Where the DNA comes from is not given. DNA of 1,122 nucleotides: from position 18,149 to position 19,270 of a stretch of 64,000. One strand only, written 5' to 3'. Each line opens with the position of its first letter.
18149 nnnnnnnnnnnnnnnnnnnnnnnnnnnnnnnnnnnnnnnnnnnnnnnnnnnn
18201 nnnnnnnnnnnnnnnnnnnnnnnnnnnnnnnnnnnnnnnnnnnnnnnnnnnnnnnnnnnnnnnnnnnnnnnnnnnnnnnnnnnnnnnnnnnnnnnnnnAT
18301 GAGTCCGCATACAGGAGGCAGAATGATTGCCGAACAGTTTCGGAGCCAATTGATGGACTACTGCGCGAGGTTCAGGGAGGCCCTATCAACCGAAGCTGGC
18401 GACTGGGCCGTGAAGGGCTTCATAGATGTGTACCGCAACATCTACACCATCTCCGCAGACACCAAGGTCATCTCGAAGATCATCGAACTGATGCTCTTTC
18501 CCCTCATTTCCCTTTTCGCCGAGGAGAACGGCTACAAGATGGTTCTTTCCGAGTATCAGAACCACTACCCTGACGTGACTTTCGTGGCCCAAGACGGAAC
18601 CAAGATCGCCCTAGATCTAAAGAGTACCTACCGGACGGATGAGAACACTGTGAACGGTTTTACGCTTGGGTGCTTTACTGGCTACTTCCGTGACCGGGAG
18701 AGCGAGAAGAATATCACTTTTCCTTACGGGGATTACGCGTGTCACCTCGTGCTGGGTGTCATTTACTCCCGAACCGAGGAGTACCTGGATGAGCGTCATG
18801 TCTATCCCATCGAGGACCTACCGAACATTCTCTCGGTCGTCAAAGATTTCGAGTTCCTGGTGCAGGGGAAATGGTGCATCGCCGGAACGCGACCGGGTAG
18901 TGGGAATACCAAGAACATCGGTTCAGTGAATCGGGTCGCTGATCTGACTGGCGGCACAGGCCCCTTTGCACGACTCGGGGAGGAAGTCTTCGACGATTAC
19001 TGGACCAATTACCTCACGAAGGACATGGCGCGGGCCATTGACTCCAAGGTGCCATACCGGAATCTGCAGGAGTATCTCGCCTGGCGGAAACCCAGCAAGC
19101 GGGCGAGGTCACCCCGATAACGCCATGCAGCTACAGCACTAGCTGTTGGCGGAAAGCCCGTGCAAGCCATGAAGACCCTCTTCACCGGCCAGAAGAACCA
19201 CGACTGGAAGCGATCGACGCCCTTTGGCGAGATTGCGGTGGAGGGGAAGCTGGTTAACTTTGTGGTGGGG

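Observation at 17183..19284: EcoRV-family R-M cassette inserted behind leuS, bounded by about 52-bp direct repeats, with a chimeric thuA'/leuS' scar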

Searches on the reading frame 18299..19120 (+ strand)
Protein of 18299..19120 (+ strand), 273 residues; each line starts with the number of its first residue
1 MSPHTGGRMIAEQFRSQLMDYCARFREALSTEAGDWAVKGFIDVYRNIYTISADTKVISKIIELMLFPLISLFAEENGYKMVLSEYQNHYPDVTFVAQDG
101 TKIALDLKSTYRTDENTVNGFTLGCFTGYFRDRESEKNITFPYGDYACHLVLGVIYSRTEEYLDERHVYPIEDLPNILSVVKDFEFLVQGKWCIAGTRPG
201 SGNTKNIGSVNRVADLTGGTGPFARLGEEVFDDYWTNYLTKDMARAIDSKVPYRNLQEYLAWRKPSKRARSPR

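Call 6: search_protein_families(library=pfam, proteins=[window:18299-19120:+], max_evalue=0.01)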
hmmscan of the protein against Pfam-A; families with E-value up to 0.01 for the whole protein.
window:18299-19120:+ (273 aa): 1 family
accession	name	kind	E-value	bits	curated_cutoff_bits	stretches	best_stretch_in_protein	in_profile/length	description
PF09233.17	Endonuc-EcoRV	-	3.6e-99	331.6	25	1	29-264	2-244/244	Restriction endonuclease EcoRV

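Call 7: search_solved_structures(query=window:18299-19120:+, max_evalue=1, show_alignments=2)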
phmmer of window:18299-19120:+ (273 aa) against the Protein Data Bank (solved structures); distinct sequences matched with E-value up to 1: 8.
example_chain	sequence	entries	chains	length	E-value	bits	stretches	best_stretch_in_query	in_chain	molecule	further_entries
1eo3_A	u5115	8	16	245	2.3e-41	145.5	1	28-263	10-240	TYPE II RESTRICTION ENZYME ECORV | ENDONUCLEASE EcoR V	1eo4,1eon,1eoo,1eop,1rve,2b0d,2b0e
1az4_A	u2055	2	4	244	2.5e-41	145.4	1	28-263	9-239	ECORV ENDONUCLEASE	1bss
1az0_A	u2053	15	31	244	2.8e-41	145.2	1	28-263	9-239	PROTEIN (TYPE II RESTRICTION ENZYME ECORV) | ECORV ENDONUCLEASE | RESTRICTION ENDONUCLEASE ECORV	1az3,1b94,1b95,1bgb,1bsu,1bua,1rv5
1b96_A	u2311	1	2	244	8.1e-41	143.7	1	28-263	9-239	RESTRICTION ENDONUCLEASE ECORV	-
1suz_A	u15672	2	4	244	1.9e-40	142.5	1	28-263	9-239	Type II restriction enzyme EcoRV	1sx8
1stx_A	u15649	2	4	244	1.9e-40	142.5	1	28-263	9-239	Type II restriction enzyme EcoRV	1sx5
1b97_A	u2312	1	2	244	2.7e-40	142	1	28-263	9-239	RESTRICTION ENDONUCLEASE ECORV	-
2ge5_A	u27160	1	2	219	1.3e-39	139.7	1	28-238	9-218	Type II restriction enzyme EcoRV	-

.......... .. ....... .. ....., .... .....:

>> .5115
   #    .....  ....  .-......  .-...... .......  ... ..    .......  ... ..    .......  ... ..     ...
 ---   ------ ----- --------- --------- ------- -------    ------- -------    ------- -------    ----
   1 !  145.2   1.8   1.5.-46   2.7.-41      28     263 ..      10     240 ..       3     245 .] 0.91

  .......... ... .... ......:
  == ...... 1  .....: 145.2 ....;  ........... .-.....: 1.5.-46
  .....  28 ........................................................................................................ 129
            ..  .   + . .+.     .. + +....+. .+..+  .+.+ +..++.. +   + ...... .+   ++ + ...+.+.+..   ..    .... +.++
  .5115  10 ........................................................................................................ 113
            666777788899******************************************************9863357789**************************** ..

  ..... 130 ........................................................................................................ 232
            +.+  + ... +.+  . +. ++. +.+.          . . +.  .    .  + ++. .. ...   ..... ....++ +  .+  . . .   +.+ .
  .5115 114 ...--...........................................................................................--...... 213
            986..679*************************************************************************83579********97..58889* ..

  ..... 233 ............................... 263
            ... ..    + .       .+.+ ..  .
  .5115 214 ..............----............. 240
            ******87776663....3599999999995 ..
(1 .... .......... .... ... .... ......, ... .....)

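Call 9: find_encoding_contigs(protein=window:18299-19120:+, flank=6000, max_places=10)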
Protein window:18299-19120:+ (273 aa): no gene with exactly this product is on record in the collection.

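Call 10: find_homologous_proteins(query=window:18299-19120:+, max_evalue=1e-10)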
Query window:18299-19120:+ (273 aa): 4351 proteins with E <= 1e-10 among 4824 candidates; the best 120 are listed.
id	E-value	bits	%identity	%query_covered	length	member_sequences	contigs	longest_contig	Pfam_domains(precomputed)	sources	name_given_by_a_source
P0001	7.7e-179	611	100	97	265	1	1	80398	PF09233.19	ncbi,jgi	-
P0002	1.1e-151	522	86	97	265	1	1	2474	PF09233.19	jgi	jgi:hypothetical protein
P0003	1.3e-120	420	72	93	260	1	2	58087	PF09233.19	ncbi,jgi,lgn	jgi:hypothetical protein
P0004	9.6e-119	414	70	93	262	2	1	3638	PF09233.19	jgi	jgi:hypothetical protein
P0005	1.1e-118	414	70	95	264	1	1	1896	PF09233.19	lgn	-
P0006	1.3e-118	414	71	95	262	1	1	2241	PF09233.19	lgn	-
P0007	2.5e-118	413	70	93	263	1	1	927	PF09233.19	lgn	-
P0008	3.0e-118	412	70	95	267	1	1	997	PF09233.19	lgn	-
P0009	4.4e-118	412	68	97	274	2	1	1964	PF09233.19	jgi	jgi:hypothetical protein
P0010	6.9e-118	411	69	95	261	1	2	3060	PF09233.19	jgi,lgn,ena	-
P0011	8.3e-118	411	68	97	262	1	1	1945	PF09233.19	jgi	-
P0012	1.0e-117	411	68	95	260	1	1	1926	PF09233.19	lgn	-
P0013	1.1e-117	411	68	96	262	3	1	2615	PF09233.19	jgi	-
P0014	1.5e-117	410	69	96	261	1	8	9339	PF09233.19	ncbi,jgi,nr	ncbi:MAG: restriction endonuclease [Chloroflexi bacterium]|nr:restriction endonuclease [Chloroflexot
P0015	1.7e-117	410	68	96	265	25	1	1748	PF09233.19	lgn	-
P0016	2.2e-117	410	69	92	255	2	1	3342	PF09233.19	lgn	-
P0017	2.2e-117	410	68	93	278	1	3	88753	PF09233.19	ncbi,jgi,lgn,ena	-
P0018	2.6e-117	409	70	93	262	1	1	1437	PF09233.19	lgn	-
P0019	2.7e-117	409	69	95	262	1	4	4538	PF09233.19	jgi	jgi:hypothetical protein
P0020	2.8e-117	409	68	96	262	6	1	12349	PF09233.19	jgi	-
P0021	3.4e-117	409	67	96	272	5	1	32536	PF09233.19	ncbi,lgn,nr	ncbi:MAG: type II restriction endonuclease [Candidatus Omnitrophota bacterium]|nr:type II restrictio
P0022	3.7e-117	409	68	96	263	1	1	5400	PF09233.19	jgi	jgi:hypothetical protein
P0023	3.9e-117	409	70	94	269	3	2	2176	PF09233.19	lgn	-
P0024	4.1e-117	409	68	96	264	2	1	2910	PF09233.19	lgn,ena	-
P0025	5.1e-117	408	68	96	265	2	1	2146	PF09233.19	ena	-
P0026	5.1e-117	408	72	92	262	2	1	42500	PF09233.19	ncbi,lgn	-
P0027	6.9e-117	408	68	95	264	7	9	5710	PF09233.19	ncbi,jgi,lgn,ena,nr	ncbi:MAG: restriction endonuclease [Thermoplasmata archaeon]|nr:MAG: restriction endonuclease [Therm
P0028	8.2e-117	408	68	96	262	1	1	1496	PF09233.19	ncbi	-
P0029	8.5e-117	408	67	93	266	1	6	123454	PF09233.19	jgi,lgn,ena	-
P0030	9.9e-117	408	69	93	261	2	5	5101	PF09233.19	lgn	-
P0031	1.1e-116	407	68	96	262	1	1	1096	PF09233.19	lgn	-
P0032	1.3e-116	407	68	95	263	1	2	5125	PF09233.19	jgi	jgi:hypothetical protein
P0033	1.3e-116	407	69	96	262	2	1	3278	PF09233.19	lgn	-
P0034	1.5e-116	407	69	97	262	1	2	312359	PF09233.19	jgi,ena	-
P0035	1.5e-116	407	68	96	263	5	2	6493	PF09233.19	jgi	jgi:hypothetical protein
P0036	1.7e-116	407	70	95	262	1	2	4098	PF09233.19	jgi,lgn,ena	-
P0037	2.1e-116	406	69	95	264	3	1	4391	PF09233.19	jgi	jgi:hypothetical protein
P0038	2.6e-116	406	69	96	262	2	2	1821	PF09233.19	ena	-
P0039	3.1e-116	406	68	96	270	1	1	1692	PF09233.19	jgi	jgi:Restriction endonuclease EcoRV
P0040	3.1e-116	406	68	97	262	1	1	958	PF09233.19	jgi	jgi:hypothetical protein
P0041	3.2e-116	406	69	93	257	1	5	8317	PF09233.19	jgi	jgi:hypothetical protein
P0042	4.0e-116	406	69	96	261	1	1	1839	PF09233.19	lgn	-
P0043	4.3e-116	405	67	93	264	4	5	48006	PF09233.19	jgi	jgi:hypothetical protein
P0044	4.6e-116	405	69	93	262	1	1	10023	PF09233.19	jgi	jgi:hypothetical protein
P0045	4.9e-116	405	70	92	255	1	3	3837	PF09233.19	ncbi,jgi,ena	-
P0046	5.1e-116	405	68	96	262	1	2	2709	PF09233.19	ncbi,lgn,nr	ncbi:MAG: restriction endonuclease [Planctomycetes bacterium]|nr:restriction endonuclease [Planctomy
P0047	5.6e-116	405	66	95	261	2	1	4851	PF09233.19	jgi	-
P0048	5.7e-116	405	67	96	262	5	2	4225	PF09233.19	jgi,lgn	-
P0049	5.8e-116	405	68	96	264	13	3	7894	PF09233.19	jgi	jgi:hypothetical protein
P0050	5.9e-116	405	67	96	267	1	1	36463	PF09233.19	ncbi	-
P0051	6.0e-116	405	68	96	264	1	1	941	PF09233.19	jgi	jgi:hypothetical protein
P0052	6.9e-116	405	69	93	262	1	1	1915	PF09233.19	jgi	jgi:hypothetical protein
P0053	7.4e-116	405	68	95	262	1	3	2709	PF09233.19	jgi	-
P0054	7.9e-116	405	67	96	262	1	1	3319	PF09233.19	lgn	-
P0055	8.3e-116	404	69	94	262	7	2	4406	PF09233.19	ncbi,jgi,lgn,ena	-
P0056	8.5e-116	404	67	94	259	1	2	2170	PF09233.19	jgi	jgi:hypothetical protein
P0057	9.9e-116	404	67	96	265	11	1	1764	PF09233.19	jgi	jgi:hypothetical protein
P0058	1.1e-115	404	65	97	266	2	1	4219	PF09233.19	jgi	jgi:hypothetical protein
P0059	1.2e-115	404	68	97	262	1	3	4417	PF09233.19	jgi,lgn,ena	-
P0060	1.5e-115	404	68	97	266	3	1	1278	PF09233.19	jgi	jgi:hypothetical protein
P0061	1.5e-115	404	68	96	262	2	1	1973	PF09233.19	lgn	-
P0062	1.6e-115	404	70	93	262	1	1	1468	PF09233.19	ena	-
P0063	1.6e-115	403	67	97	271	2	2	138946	PF09233.19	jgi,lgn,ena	-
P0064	1.7e-115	403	67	94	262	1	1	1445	PF09233.19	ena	-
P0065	2.0e-115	403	68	95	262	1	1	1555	PF09233.19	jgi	-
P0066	2.0e-115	403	68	96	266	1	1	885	PF09233.19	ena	-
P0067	2.0e-115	403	69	95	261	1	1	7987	PF09233.19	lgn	-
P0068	2.3e-115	403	69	96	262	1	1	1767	PF09233.19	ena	-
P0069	2.3e-115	403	66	95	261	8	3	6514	PF09233.19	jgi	-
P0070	2.3e-115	403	70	93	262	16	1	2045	PF09233.19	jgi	-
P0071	2.4e-115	403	70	93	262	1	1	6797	PF09233.19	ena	-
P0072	3.1e-115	403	68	93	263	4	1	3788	PF09233.19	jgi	jgi:hypothetical protein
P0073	3.3e-115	403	68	93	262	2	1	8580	PF09233.19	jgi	-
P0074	3.3e-115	403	69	95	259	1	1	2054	PF09233.19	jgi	-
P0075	3.8e-115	402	68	95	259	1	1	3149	PF09233.19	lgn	-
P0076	4.0e-115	402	69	96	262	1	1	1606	PF09233.19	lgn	-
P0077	4.1e-115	402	69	92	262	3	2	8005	PF09233.19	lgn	-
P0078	4.1e-115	402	67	93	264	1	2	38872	PF09233.19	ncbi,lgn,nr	ncbi:MAG: EcoRV family type II restriction endonuclease [Deltaproteobacteria bacterium]|nr:EcoRV fam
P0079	4.4e-115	402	67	93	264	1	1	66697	PF09233.19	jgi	jgi:hypothetical protein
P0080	4.5e-115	402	68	97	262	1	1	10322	PF09233.19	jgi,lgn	jgi:hypothetical protein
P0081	4.8e-115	402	68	96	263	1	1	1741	PF09233.19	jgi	-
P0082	5.4e-115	402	67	95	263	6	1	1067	PF09233.19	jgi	jgi:hypothetical protein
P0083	5.4e-115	402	69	96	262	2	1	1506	PF09233.19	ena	-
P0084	5.5e-115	402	68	94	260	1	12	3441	PF09233.19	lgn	-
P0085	5.7e-115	402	68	96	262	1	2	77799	PF09233.19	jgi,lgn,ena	-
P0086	5.9e-115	402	67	96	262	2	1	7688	PF09233.19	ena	-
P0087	6.0e-115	402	69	95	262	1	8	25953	PF09233.19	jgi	jgi:hypothetical protein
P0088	6.1e-115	402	67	93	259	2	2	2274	PF09233.19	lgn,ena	-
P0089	6.6e-115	402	66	94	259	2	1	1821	PF09233.19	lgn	-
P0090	6.7e-115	401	70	92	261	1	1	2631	PF09233.19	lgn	-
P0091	7.2e-115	401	68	96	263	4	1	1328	PF09233.19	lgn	-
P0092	7.3e-115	401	67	95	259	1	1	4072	PF09233.19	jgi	-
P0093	7.3e-115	401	68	95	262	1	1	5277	PF09233.19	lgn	-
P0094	7.6e-115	401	67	93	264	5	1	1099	PF09233.19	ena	-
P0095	8.6e-115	401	70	93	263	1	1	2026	PF09233.19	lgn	-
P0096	8.8e-115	401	68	95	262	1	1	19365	PF09233.19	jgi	-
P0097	9.5e-115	401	67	95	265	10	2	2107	PF09233.19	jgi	jgi:hypothetical protein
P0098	1.0e-114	401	69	95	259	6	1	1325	PF09233.19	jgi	jgi:hypothetical protein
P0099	1.2e-114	401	66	96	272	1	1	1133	PF09233.19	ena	-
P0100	1.4e-114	400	67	96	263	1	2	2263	PF09233.19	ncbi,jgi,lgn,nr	ncbi:MAG: restriction endonuclease [Chloroflexi bacterium]|nr:restriction endonuclease [Chloroflexot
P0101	1.4e-114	400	68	96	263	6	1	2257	PF09233.19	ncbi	-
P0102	1.6e-114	400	68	96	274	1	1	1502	PF09233.19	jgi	-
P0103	1.7e-114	400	67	95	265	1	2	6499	PF09233.19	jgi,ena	jgi:hypothetical protein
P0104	1.7e-114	400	66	96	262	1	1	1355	PF09233.19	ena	-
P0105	1.8e-114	400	68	94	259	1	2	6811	PF09233.19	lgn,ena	-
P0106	1.8e-114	400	69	93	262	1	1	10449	PF09233.19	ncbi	-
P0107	1.9e-114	400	65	97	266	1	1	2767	PF09233.19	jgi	jgi:hypothetical protein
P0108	1.9e-114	400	68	97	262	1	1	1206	PF09233.19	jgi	-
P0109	2.1e-114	400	68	96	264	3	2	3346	PF09233.19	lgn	-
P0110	2.1e-114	400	68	96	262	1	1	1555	PF09233.19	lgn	-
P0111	2.3e-114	400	70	93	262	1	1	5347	PF09233.19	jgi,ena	-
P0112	2.4e-114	400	68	93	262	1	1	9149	PF09233.19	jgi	-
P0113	2.5e-114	400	67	94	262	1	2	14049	PF09233.19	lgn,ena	-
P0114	2.7e-114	400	68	93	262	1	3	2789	PF09233.19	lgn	-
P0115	2.7e-114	400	67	93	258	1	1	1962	PF09233.19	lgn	-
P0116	2.8e-114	399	67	93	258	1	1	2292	PF09233.19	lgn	-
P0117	3.6e-114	399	67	96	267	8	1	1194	PF09233.19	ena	-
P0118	3.8e-114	399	68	96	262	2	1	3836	PF09233.19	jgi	jgi:hypothetical protein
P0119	4.0e-114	399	68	93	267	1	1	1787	PF09233.19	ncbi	-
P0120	4.4e-114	399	68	93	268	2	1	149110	PF09233.19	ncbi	-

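Call 12: find_encoding_contigs(protein=P0002, flank=6000, max_places=5)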
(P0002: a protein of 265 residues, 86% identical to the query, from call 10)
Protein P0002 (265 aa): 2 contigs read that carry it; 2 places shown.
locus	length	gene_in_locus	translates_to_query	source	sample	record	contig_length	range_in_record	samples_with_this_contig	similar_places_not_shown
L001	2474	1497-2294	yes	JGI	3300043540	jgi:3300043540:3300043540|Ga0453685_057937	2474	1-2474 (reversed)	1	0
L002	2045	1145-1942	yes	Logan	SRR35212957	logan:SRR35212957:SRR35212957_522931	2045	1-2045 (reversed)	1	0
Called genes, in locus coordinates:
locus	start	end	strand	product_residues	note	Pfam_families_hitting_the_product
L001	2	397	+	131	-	?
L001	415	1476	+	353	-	PF02086:MethyltransfD12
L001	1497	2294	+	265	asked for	PF09233:Endonuc-EcoRV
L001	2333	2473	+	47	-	?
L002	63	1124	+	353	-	PF02086:MethyltransfD12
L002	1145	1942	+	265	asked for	PF09233:Endonuc-EcoRV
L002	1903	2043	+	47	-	?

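Call 23: find_encoding_contigs(protein=P0001, flank=3000, max_places=5)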
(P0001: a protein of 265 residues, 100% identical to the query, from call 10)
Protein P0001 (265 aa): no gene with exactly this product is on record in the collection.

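Call 25: find_encoding_contigs(protein=P0003, flank=5000, max_places=4)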
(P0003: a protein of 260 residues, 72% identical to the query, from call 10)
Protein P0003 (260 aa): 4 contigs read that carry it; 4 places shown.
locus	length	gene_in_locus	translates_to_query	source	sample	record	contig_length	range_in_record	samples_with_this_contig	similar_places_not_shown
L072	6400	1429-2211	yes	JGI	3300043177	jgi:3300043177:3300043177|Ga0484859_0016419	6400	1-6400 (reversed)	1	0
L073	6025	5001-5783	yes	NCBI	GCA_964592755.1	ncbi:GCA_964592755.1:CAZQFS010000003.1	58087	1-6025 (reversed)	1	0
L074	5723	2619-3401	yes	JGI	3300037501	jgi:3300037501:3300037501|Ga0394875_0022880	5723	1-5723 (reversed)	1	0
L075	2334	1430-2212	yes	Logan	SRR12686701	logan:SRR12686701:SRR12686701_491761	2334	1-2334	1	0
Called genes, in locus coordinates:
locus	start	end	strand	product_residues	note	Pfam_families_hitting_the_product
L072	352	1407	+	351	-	PF02086:MethyltransfD12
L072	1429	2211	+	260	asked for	PF09233:Endonuc-EcoRV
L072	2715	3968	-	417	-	PF01548:DEDD_Tnp_IS110, PF02371:Transposase_20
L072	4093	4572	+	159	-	-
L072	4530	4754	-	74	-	-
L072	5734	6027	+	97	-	PF00166:Cpn10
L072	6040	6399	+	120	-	?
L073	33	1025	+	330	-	PF01734:Patatin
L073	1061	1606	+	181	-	-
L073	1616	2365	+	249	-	PF13620:CarboxypepD_reg (weak)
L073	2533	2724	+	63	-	-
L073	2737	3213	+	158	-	-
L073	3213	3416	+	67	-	-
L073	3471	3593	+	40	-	-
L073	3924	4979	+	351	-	PF02086:MethyltransfD12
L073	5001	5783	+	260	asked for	PF09233:Endonuc-EcoRV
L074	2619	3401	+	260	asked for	PF09233:Endonuc-EcoRV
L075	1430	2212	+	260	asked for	PF09233:Endonuc-EcoRV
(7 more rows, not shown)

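Call 44: search_protein_families(library=ncbifam, proteins=[window:18323-19120:+], max_evalue=0.001)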
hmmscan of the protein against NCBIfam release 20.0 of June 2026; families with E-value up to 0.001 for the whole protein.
window:18323-19120:+ (265 aa): 0 families

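Call 49: search_dna_similar(query=window:18323-19117:+, collection=plasmids, mode=protein, max_rows=12)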
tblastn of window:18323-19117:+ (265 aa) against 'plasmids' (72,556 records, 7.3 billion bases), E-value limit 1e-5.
Records with a match: 12; places in all: 13; records where one place covers at least 80% of the query: 12.
Best place of each record, by identity: <60% 12.
By first word of the organism name: Escherichia 5; Leuconostoc 2; Antarctobacter 1; Rhodothermus 1; Geobacillus 1; Acinetobacter 1; Latilactobacillus 1.
By predicted mobility (MOB-suite, as given by PLSDB): mobilizable 9; non-mobilizable 3.
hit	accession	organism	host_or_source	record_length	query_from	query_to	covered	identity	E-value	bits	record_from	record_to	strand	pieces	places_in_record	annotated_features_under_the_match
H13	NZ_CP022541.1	Antarctobacter heliothermus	Skeletonema marinoi strain ST54,Cell ...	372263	5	262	97%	46.4%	3e-70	241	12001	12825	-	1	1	EcoRV family type II restriction endonuclease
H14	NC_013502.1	Rhodothermus marinus DSM 4252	-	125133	2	255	96%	45.0%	1e-65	228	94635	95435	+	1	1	EcoRV family type II restriction endonuclease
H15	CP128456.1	Geobacillus stearothermophilus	whole genome,Mungang Hot spring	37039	11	256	93%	36.3%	9e-43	162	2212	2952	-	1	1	type II restriction endonuclease | helix-turn-helix transcriptional regulator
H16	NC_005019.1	Escherichia coli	-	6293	20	254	89%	37.8%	7e-37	145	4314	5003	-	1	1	type-2 restriction enzyme EcoRV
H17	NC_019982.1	Escherichia coli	-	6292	20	254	89%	37.8%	7e-37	145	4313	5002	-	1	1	type-2 restriction enzyme EcoRV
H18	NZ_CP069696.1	Escherichia coli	Homo sapiens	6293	20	254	89%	37.8%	7e-37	145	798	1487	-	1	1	type-2 restriction enzyme EcoRV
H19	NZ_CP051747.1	Escherichia coli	Homo sapiens,whole organism,rectal swab ...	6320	20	254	89%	37.8%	7e-37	145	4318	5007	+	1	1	type-2 restriction enzyme EcoRV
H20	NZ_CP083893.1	Escherichia coli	Homo sapiens,blood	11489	20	254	89%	37.8%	7e-37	145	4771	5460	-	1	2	type-2 restriction enzyme EcoRV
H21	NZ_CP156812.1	Acinetobacter sp. ANC 7454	cattle,Whole organism,cattle feces, ...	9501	1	256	97%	33.6%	2e-35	140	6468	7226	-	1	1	type II restriction endonuclease | helix-turn-helix transcriptional regulator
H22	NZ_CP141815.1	Latilactobacillus curvatus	single cell,fermented soybean food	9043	32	258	86%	34.7%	1e-34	138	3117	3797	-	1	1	type II restriction endonuclease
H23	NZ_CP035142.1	Leuconostoc mesenteroides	cell culture,food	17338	32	258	86%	34.7%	3e-34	137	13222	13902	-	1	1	type II restriction endonuclease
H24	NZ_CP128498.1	Leuconostoc mesenteroides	cell culture,kimchi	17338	32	258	86%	34.7%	3e-34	137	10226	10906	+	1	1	type II restriction endonuclease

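Call 50: get_annotated_region(hit=H16, flank=2500)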
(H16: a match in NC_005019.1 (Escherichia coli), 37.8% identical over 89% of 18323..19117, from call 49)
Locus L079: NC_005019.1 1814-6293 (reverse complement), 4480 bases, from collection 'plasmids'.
description: Escherichia coli plasmid pLG13, complete sequence
organism: Escherichia coli (NCBI taxid 562)
taxonomy: Bacteria; Pseudomonadota; Gammaproteobacteria; Enterobacterales; Enterobacteriaceae; Escherichia; Escherichia coli
host: -; source: -; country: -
typing (MOB-suite, as given by PLSDB): mobilizable; replicon rep_cluster_2350; relaxase MOBP
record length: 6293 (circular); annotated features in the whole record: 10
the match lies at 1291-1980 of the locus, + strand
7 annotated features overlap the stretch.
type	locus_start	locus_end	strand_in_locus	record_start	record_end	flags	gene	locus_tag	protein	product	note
CDS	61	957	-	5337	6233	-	-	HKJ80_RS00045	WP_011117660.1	DNA adenine methylase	-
CDS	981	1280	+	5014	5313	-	-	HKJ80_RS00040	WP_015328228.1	helix-turn-helix transcriptional regulator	-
CDS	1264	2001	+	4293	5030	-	-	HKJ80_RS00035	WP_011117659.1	type-2 restriction enzyme EcoRV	-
CDS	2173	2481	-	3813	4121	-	-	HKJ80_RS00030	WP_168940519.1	hypothetical protein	-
CDS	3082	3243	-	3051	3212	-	-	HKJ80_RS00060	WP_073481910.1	mobilization protein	-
CDS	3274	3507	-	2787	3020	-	-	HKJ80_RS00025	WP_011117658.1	MbeD family mobilization/exclusion protein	-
CDS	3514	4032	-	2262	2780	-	-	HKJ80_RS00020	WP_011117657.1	MbeB family mobilization protein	-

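Call 54: search_protein_families(library=padloc, proteins=[window:18323-19117:+], max_evalue=0.001)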
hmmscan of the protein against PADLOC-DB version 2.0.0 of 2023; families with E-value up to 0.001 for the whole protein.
window:18323-19117:+ (265 aa): 1 family
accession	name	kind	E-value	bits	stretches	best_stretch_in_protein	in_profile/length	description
PDLC03472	REase_II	-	1.5e-43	147.1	1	18-254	8-239/245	Type II restriction enzyme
